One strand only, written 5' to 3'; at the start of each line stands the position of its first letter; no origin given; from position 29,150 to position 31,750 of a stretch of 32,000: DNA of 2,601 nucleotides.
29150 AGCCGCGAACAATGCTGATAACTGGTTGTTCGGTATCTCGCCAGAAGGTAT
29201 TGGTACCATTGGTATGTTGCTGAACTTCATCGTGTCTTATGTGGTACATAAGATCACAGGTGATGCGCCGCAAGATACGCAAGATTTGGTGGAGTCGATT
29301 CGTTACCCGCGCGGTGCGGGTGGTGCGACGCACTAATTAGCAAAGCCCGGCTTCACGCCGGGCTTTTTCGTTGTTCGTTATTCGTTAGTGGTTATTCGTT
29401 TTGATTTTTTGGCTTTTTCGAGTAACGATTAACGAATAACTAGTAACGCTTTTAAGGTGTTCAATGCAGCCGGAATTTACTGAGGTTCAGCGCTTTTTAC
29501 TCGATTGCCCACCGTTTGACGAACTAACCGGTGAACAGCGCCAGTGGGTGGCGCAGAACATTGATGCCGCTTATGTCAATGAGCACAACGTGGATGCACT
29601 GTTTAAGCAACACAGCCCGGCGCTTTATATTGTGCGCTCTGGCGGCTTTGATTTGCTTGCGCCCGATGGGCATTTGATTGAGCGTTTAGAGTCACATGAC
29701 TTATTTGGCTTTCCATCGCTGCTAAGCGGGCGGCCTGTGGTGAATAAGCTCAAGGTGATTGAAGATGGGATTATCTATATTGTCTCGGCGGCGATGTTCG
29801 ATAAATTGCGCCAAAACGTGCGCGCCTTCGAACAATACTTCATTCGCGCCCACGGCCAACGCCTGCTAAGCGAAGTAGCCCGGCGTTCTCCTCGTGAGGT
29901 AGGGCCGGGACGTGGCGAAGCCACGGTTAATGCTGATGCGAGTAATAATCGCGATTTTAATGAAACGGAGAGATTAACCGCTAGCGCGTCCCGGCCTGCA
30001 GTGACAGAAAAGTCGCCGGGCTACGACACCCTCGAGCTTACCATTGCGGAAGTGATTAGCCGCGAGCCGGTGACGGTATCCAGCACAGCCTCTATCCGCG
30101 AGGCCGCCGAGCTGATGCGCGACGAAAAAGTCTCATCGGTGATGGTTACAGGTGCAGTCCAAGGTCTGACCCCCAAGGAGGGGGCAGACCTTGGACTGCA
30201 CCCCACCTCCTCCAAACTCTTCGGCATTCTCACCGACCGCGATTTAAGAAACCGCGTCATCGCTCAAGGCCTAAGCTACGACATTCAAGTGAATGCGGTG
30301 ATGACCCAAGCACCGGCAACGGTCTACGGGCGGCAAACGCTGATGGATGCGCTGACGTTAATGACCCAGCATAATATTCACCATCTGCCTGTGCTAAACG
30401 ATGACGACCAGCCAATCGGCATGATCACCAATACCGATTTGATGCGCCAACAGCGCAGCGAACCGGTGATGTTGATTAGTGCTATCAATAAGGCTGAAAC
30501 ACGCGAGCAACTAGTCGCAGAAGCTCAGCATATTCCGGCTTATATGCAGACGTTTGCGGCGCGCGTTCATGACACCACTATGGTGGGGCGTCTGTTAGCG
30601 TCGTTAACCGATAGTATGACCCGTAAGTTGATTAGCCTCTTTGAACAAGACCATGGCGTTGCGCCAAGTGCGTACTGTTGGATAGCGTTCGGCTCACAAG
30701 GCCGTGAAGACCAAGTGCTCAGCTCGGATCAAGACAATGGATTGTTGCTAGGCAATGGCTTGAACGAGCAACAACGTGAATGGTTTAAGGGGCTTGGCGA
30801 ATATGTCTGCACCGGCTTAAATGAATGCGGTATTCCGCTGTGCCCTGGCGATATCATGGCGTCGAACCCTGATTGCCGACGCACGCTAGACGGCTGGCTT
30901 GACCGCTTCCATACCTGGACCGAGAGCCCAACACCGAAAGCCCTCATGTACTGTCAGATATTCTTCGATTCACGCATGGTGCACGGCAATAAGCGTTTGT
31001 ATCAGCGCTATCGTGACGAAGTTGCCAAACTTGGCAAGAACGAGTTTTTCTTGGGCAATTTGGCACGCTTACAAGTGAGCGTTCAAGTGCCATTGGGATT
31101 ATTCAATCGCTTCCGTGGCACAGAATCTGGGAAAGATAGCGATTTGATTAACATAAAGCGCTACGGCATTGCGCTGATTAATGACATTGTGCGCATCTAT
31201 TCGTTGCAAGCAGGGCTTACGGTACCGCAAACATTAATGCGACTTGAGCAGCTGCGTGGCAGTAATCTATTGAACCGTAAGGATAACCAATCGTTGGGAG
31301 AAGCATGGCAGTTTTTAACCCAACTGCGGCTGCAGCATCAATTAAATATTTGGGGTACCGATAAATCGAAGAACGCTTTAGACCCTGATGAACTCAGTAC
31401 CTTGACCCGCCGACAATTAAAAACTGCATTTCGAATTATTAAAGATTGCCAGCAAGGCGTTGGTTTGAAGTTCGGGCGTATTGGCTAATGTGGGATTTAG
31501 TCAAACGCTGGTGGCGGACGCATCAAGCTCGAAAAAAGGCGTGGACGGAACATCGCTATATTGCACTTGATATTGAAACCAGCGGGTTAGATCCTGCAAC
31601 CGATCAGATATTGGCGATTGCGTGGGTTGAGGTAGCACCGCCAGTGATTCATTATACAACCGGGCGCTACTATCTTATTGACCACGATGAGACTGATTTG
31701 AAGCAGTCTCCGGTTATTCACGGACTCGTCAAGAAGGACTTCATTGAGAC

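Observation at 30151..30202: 52-nt near-perfect palindrome translated in frame inside the first CBS domain of the DUF294 protein (RPE-like intragenic insertion?)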

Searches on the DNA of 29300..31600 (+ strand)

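Call 35: search_rna_families(source=window, start=29300, end=31600, threshold=evalue, max_evalue=1)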
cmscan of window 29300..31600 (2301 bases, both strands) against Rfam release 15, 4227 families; matches with E-value up to 1: 9.
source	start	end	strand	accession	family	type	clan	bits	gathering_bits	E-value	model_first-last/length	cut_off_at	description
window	30152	30203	+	RF03318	mir-2208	Gene; miRNA;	-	32.3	70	0.00024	1-61/61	no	mir-2208 microRNA precursor family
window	29368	29449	+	RF03664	MIR6288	Gene; miRNA;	-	30.3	74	0.002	1-92/92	no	MIR6288 microRNA precursor family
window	29308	29375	+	RF01772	rnk_pseudo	Cis-reg; leader;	-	28.8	55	0.031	1-108/108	no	Pseudomonas rnk leader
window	29304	29370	+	RF02784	SorX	Gene; sRNA;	-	22.3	46.6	0.021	1-73/73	no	Singlet oxygen resistance RNA X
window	30148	30206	+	RF04279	mir-H20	Gene; miRNA;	CL00141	22.2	99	0.49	1-82/82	no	mir-H20 microRNA precursor family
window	29304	29372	+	RF02837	anti-hemB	Gene; sRNA;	-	21.3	49.5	0.054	1-81/81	no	Burkholderia RNA 7 (anti-hemB)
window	30151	30202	+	RF03992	mir-6302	Gene; miRNA;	-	20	90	0.64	1-79/79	no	mir-6302 microRNA precursor family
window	30150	30204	-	RF03831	mir-627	Gene; miRNA;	-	19.9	86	0.52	1-87/87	no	mir-627 microRNA precursor family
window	29331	29367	+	RF01519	CC0196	Gene; sRNA;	-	17.4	35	0.82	21-58/58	no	Caulobacter sRNA CC0196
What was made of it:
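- On Any curated RNA family (Rfam 15): Only generic miRNA-precursor-like hits, at 20-32 bits against gathering scores of 70-99 (call 35).
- Closest known: Structured cis-regulatory RNA elements inside coding regions. Different: No known family matches (Rfam, call 35), no associated signal such as a T-run or slippery site is present, and the stem is dispensable in P. marina and absent from most orthologues.
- No Rfam family matches above noise (call 35).
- Tried and rejected: Rfam scan of 29300-31600 at permissive E-value: only sub-threshold generic hairpin (miRNA precursor) hits, so no family (call 35).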

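Call 58: search_dna_similar(query=window:30136-30220:+, collection=plasmids, mode=distant, max_evalue=1, max_rows=10)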
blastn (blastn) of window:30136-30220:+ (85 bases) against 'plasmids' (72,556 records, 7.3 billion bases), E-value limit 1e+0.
No match.

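Call 59: search_dna_similar(query=window:30136-30220:+, collection=phages, mode=distant, max_evalue=1, max_rows=10)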
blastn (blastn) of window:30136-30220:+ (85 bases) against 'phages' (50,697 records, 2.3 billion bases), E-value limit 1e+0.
Records with a match: 1; places in all: 1; records where one place covers at least 80% of the query: 0.
Best place of each record, by identity: 60-80% 1.
By first word of the organism name: Pseudomonas 1.
By host as written in the record: Pseudomonas aeruginosa 1.
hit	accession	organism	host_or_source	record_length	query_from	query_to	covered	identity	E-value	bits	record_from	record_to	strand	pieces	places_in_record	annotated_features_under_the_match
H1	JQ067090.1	Pseudomonas phage PaMx31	Pseudomonas aeruginosa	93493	22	67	54%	78.3%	2e-1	39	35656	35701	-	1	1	record has no annotation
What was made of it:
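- Tried and rejected: blastn of the 85-nt region against plasmids and phages: nothing significant (calls 58-59).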
